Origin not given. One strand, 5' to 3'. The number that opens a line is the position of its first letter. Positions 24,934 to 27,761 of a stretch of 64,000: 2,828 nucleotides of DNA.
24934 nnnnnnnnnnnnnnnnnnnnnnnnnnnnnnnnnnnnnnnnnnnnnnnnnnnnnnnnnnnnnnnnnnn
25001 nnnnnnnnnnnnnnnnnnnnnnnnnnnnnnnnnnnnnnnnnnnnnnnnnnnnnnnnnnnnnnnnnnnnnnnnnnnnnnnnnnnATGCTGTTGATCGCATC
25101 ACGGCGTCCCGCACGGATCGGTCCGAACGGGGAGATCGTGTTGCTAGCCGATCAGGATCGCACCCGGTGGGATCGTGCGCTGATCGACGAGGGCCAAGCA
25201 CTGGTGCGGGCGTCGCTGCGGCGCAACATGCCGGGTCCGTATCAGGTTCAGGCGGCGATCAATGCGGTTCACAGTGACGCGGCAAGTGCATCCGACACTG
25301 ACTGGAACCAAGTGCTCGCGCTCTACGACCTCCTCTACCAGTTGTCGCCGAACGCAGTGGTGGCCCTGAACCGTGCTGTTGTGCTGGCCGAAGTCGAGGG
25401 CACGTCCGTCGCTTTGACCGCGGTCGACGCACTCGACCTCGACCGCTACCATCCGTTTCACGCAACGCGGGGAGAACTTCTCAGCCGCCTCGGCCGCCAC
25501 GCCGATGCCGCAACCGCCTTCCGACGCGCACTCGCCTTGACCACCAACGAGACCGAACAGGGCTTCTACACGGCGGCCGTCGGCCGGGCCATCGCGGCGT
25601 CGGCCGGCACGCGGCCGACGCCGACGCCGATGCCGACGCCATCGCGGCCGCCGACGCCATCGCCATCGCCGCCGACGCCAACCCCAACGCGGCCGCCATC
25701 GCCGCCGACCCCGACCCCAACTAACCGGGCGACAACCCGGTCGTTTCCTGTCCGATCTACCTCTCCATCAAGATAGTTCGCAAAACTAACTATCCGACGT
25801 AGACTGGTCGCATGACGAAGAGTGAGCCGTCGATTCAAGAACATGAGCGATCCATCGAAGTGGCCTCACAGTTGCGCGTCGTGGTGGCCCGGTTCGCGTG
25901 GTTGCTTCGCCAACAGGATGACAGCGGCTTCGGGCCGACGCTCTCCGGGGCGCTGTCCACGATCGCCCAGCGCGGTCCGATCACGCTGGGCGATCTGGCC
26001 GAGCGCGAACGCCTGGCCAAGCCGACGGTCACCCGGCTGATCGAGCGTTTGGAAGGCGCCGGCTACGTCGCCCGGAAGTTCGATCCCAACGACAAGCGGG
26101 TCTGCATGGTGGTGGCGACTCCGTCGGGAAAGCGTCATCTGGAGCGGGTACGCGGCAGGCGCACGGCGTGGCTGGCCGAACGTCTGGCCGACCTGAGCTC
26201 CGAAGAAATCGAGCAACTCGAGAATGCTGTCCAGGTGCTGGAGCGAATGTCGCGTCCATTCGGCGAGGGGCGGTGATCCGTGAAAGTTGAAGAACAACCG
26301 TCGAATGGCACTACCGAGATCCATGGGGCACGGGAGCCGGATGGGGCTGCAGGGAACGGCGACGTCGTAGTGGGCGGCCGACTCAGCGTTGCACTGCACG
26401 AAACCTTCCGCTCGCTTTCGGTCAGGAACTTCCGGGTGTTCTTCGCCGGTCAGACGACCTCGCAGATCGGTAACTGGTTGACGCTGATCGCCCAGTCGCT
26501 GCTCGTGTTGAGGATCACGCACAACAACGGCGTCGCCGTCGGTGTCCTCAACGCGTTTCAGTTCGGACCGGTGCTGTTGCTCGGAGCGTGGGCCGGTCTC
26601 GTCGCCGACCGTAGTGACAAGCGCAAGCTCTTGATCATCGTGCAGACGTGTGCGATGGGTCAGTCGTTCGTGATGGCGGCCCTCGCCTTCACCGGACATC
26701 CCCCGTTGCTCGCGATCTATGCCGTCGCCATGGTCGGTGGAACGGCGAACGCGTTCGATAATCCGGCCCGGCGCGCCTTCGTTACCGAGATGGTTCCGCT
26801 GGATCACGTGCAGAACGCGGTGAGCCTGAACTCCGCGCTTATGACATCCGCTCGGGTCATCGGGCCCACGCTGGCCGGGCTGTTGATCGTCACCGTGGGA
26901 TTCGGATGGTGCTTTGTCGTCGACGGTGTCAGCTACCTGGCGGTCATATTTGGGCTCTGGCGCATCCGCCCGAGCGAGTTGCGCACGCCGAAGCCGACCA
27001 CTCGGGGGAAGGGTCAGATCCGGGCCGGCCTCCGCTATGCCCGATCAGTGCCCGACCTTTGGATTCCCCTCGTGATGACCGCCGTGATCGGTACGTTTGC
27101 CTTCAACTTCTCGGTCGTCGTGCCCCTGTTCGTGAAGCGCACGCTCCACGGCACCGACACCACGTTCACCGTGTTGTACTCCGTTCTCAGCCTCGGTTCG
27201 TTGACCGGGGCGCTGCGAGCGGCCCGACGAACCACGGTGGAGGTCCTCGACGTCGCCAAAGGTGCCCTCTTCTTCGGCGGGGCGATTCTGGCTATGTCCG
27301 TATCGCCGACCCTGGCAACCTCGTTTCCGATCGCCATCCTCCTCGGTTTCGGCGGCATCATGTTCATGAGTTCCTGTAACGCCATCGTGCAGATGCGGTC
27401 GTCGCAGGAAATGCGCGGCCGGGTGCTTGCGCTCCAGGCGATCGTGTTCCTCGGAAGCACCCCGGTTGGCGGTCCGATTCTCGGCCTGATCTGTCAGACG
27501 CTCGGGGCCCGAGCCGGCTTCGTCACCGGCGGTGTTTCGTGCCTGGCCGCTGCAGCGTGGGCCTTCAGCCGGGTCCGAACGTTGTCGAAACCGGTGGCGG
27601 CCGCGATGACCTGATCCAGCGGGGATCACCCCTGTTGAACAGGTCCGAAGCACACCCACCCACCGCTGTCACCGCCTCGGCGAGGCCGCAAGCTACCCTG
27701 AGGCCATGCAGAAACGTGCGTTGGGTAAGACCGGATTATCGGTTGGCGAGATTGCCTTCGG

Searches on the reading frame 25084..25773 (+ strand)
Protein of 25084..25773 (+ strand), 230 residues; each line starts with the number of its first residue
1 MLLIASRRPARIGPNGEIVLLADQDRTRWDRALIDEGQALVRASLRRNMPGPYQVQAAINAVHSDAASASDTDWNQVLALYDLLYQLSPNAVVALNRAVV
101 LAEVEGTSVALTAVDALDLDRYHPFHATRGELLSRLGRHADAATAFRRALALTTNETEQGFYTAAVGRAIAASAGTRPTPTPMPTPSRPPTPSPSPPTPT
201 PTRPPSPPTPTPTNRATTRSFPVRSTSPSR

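Call 9: search_protein_families(library=pfam, proteins=[window:25084-25773:+], max_evalue=0.01)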
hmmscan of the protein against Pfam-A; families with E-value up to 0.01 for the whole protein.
window:25084-25773:+ (230 aa): 3 families
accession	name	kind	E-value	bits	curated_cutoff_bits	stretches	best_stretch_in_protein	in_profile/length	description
PF20239.3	DUF6596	-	2.9e-12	47.2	27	1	1-44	58-101/102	Family of unknown function (DUF6596)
PF07719.23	TPR_2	-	7.4e-05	23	27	1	126-153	4-31/34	Tetratricopeptide repeat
PF09976.15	TPR_21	-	0.003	17.8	25.5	1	90-157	112-180/193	Tetratricopeptide repeat-like domain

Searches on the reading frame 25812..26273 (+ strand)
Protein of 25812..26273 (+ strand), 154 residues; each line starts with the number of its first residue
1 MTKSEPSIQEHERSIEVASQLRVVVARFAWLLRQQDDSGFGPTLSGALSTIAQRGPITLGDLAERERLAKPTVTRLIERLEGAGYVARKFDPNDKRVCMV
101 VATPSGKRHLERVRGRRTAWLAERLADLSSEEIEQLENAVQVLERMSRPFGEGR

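Call 9: search_protein_families(library=pfam, proteins=[window:25812-26273:+], max_evalue=0.01)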
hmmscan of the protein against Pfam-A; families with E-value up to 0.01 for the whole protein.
window:25812-26273:+ (154 aa): 9 families
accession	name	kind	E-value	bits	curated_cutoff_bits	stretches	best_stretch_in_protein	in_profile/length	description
PF01047.28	MarR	-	1.4e-15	57.3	24.6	1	48-97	9-58/59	MarR family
PF12802.13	MarR_2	-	2e-11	44.3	27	1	45-96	8-60/61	MarR family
PF09339.16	HTH_IclR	-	4e-06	26.9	22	1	53-88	15-50/52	IclR helix-turn-helix domain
PF13412.12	HTH_24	-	4.6e-06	26.6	21.9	1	48-86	9-47/48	Winged helix-turn-helix DNA-binding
PF13463.12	HTH_27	-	8.1e-06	26.5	22.2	1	48-106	9-68/68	Winged helix DNA-binding domain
PF01325.25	Fe_dep_repress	-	0.00064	20.3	26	1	54-87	20-53/60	Iron dependent repressor, N-terminal DNA binding domain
PF12840.13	HTH_20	-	0.0044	17.4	27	1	48-84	13-46/51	Helix-turn-helix domain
PF13545.12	HTH_Crp_2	-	0.005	17.2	27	0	29-88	5-55/70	Crp-like helix-turn-helix domain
PF01978.25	TrmB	-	0.0089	16.3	25.6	0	47-89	13-55/68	Sugar-specific transcriptional regulator TrmB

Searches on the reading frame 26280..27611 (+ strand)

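Call 9: search_protein_families(library=pfam, proteins=[window:26280-27611:+], max_evalue=0.01)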
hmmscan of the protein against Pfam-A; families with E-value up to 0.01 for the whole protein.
window:26280-27611:+ (444 aa): 2 families
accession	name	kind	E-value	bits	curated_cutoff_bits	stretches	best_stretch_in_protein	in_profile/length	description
PF05977.19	MFS_3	-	4.9e-51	174.2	27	1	43-428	4-390/524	Transmembrane secretion effector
PF07690.21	MFS_1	-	5.6e-30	104.9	33.4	2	55-312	2-256/347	Major Facilitator Superfamily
